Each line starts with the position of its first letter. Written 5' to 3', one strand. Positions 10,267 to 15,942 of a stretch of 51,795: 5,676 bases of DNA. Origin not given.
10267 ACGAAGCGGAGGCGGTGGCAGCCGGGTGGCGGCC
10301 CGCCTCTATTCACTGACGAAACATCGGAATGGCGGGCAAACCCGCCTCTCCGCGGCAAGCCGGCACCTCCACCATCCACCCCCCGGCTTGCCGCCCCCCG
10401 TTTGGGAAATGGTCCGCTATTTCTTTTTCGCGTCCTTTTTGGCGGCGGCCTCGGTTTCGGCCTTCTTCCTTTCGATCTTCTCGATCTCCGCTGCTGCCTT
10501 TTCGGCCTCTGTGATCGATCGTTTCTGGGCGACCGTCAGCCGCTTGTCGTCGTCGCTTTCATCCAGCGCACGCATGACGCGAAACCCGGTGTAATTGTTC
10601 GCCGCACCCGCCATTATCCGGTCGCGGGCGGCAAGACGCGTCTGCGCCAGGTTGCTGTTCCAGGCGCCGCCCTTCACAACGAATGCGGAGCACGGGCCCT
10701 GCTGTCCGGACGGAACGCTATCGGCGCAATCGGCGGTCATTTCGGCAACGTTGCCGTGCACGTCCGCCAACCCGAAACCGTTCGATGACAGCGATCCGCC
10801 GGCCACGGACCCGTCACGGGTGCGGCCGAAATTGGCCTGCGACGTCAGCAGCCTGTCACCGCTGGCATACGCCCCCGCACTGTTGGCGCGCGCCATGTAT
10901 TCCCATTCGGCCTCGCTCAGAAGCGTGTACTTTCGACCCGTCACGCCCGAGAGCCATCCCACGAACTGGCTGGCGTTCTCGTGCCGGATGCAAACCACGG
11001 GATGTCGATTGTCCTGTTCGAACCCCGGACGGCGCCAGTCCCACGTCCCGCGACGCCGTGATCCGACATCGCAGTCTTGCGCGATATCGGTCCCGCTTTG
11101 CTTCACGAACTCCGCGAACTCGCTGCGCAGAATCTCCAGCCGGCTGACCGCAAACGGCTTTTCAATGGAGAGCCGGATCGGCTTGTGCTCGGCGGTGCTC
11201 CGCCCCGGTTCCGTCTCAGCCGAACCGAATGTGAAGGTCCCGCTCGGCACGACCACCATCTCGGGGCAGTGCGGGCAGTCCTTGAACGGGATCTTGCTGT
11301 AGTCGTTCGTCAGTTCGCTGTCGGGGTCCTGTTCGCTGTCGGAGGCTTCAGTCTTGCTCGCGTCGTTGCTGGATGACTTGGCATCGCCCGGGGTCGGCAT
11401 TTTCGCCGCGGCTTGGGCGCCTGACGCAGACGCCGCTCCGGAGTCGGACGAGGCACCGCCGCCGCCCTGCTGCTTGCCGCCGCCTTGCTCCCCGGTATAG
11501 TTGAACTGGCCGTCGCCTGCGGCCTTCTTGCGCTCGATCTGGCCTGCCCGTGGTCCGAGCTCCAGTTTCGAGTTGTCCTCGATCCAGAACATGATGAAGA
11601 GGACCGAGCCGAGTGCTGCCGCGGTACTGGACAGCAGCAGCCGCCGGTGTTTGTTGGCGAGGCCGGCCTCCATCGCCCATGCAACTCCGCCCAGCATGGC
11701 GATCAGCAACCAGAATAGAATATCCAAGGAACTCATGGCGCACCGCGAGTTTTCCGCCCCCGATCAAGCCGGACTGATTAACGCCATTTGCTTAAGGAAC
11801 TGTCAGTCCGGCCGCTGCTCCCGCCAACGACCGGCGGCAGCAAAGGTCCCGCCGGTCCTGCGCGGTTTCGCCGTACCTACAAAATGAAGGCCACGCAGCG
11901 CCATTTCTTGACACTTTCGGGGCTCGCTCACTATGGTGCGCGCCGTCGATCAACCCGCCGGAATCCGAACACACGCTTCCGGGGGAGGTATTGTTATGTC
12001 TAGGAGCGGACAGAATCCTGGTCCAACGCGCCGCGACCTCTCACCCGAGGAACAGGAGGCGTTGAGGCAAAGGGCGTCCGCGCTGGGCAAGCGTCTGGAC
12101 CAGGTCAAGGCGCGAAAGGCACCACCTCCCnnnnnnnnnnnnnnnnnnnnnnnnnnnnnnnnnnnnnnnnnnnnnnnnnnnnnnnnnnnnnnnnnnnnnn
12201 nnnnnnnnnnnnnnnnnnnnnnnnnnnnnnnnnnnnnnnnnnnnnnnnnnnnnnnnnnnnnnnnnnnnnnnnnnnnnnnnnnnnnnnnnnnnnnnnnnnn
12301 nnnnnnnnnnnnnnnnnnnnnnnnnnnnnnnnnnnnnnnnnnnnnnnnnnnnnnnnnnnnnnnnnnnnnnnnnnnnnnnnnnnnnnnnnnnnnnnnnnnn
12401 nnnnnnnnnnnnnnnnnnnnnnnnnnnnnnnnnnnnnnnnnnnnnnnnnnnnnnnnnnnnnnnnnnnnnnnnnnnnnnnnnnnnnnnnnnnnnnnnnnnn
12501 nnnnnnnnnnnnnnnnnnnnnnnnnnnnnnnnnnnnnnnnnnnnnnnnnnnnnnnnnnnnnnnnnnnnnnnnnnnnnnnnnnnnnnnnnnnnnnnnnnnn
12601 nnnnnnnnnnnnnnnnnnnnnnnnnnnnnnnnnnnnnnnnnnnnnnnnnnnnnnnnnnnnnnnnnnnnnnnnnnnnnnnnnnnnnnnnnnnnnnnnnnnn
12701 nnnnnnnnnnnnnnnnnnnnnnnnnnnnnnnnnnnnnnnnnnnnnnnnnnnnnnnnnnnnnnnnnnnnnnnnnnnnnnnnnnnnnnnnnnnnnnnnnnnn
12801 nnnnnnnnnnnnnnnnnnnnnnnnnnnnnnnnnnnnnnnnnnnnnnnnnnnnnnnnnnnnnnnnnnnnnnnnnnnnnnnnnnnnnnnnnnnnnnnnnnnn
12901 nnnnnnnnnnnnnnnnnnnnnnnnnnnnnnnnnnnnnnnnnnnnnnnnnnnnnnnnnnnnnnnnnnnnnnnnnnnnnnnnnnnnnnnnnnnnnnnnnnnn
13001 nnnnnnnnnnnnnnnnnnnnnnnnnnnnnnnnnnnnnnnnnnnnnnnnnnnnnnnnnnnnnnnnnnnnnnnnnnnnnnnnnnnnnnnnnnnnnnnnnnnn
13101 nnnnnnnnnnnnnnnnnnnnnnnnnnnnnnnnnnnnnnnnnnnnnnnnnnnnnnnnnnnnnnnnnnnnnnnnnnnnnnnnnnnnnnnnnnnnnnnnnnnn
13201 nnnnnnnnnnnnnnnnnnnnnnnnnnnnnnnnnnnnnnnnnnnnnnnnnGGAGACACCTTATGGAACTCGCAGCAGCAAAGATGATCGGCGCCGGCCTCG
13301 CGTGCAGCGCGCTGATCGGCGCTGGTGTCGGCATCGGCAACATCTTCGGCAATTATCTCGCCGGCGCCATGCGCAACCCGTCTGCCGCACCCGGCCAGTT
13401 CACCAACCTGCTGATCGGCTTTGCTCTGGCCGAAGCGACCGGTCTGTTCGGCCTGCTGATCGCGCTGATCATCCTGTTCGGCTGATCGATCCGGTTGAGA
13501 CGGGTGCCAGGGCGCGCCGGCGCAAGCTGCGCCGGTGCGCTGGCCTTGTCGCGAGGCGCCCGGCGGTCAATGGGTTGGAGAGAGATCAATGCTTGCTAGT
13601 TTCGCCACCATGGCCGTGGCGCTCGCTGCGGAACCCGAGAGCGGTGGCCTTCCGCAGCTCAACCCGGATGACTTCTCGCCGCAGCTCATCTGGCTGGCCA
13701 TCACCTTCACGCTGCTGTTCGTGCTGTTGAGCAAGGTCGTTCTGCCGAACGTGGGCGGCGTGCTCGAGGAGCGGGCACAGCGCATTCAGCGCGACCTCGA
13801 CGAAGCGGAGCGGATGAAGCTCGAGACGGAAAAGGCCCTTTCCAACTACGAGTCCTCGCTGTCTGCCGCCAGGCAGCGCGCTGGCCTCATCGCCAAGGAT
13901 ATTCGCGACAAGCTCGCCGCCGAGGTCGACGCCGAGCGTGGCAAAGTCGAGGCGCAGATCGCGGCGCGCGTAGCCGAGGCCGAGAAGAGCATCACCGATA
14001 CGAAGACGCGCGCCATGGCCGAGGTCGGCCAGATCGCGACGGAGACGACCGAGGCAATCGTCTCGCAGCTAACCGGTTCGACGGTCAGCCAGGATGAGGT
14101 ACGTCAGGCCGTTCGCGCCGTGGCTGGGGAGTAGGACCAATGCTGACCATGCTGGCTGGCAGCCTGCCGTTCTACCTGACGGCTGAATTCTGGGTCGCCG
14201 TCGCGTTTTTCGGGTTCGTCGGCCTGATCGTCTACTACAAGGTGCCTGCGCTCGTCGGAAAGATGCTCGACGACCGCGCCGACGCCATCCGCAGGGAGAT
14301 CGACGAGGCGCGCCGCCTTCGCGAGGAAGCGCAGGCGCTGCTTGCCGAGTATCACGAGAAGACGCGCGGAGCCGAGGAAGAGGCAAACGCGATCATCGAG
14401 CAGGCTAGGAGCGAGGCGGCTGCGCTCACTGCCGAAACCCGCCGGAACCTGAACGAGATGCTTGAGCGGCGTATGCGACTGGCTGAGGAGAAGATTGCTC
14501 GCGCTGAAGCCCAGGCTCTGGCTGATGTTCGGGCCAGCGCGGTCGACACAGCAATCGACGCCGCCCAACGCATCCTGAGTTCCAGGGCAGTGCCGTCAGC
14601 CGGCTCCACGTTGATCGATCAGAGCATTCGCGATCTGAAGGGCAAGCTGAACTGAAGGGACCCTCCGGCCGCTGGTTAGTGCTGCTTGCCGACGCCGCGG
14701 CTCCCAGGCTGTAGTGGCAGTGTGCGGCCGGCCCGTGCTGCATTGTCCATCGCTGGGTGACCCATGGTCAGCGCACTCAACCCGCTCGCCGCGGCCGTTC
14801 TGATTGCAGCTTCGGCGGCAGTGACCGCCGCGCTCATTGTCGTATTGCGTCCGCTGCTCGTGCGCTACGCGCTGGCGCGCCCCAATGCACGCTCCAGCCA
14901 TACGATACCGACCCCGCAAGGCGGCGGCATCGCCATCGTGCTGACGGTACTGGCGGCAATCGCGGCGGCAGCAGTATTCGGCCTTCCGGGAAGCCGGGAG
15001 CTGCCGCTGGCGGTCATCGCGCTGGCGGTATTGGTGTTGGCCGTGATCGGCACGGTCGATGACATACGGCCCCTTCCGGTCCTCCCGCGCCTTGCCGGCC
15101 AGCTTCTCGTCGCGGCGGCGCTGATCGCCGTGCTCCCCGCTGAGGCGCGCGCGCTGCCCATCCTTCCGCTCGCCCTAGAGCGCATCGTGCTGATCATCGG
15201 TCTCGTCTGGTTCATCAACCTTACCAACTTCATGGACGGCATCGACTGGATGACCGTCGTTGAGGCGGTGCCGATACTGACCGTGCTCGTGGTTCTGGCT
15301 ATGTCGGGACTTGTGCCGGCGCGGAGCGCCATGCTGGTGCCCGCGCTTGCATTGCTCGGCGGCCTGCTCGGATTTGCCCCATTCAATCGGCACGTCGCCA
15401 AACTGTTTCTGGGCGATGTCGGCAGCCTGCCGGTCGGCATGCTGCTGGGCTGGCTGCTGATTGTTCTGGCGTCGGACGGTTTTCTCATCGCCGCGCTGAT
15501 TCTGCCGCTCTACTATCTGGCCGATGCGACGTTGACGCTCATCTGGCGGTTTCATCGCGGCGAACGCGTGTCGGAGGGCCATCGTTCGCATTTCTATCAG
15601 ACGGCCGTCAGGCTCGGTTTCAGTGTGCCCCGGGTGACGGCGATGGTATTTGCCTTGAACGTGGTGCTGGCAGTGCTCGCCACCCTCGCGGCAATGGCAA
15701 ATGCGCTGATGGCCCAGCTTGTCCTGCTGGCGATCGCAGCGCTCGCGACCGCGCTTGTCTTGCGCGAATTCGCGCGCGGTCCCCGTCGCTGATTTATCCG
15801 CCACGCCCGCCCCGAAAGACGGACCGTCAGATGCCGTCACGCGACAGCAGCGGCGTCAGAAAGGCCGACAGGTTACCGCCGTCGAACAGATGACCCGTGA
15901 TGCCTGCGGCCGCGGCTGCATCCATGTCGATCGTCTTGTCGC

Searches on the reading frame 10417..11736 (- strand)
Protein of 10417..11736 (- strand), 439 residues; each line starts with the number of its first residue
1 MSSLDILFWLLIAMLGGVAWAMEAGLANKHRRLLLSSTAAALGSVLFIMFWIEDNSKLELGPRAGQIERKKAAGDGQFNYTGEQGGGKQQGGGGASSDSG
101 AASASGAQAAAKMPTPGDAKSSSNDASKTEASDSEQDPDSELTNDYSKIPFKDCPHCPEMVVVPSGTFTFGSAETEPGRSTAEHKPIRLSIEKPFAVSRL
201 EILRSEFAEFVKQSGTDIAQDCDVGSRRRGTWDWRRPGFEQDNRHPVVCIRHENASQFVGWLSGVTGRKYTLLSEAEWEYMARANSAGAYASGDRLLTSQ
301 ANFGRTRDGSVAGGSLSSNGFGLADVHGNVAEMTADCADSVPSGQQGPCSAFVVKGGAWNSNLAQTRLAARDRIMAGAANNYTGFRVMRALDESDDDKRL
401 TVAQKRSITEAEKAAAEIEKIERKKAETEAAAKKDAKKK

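Call 18: search_protein_families(library=pfam, proteins=[window:10417-11736:-], max_evalue=0.001)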
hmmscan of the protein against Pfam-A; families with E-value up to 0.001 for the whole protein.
window:10417-11736:- (439 aa): 1 family
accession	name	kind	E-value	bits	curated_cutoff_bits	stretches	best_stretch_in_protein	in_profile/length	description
PF03781.23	FGE-sulfatase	-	3.8e-33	115.7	23.3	1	157-389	2-255/255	Sulfatase-modifying factor enzyme 1-like domain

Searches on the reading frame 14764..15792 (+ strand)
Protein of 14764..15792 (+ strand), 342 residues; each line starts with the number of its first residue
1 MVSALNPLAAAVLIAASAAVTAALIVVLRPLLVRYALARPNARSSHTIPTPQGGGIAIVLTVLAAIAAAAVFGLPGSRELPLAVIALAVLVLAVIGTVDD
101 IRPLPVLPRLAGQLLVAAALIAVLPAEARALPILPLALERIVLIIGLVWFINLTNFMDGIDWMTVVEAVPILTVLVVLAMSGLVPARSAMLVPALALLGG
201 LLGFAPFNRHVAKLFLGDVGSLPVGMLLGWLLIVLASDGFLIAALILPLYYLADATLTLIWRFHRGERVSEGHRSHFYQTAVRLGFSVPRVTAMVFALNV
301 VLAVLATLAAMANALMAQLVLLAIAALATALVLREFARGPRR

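Call 17: search_protein_families(library=pfam, proteins=[window:14764-15792:+], max_evalue=0.001)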
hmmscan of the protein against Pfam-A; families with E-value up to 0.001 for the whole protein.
window:14764-15792:+ (342 aa): 1 family
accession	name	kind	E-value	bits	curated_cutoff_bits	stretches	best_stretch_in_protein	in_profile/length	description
PF00953.26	Glycos_transf_4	-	8.5e-29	101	27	1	83-235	2-159/160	Glycosyl transferase family 4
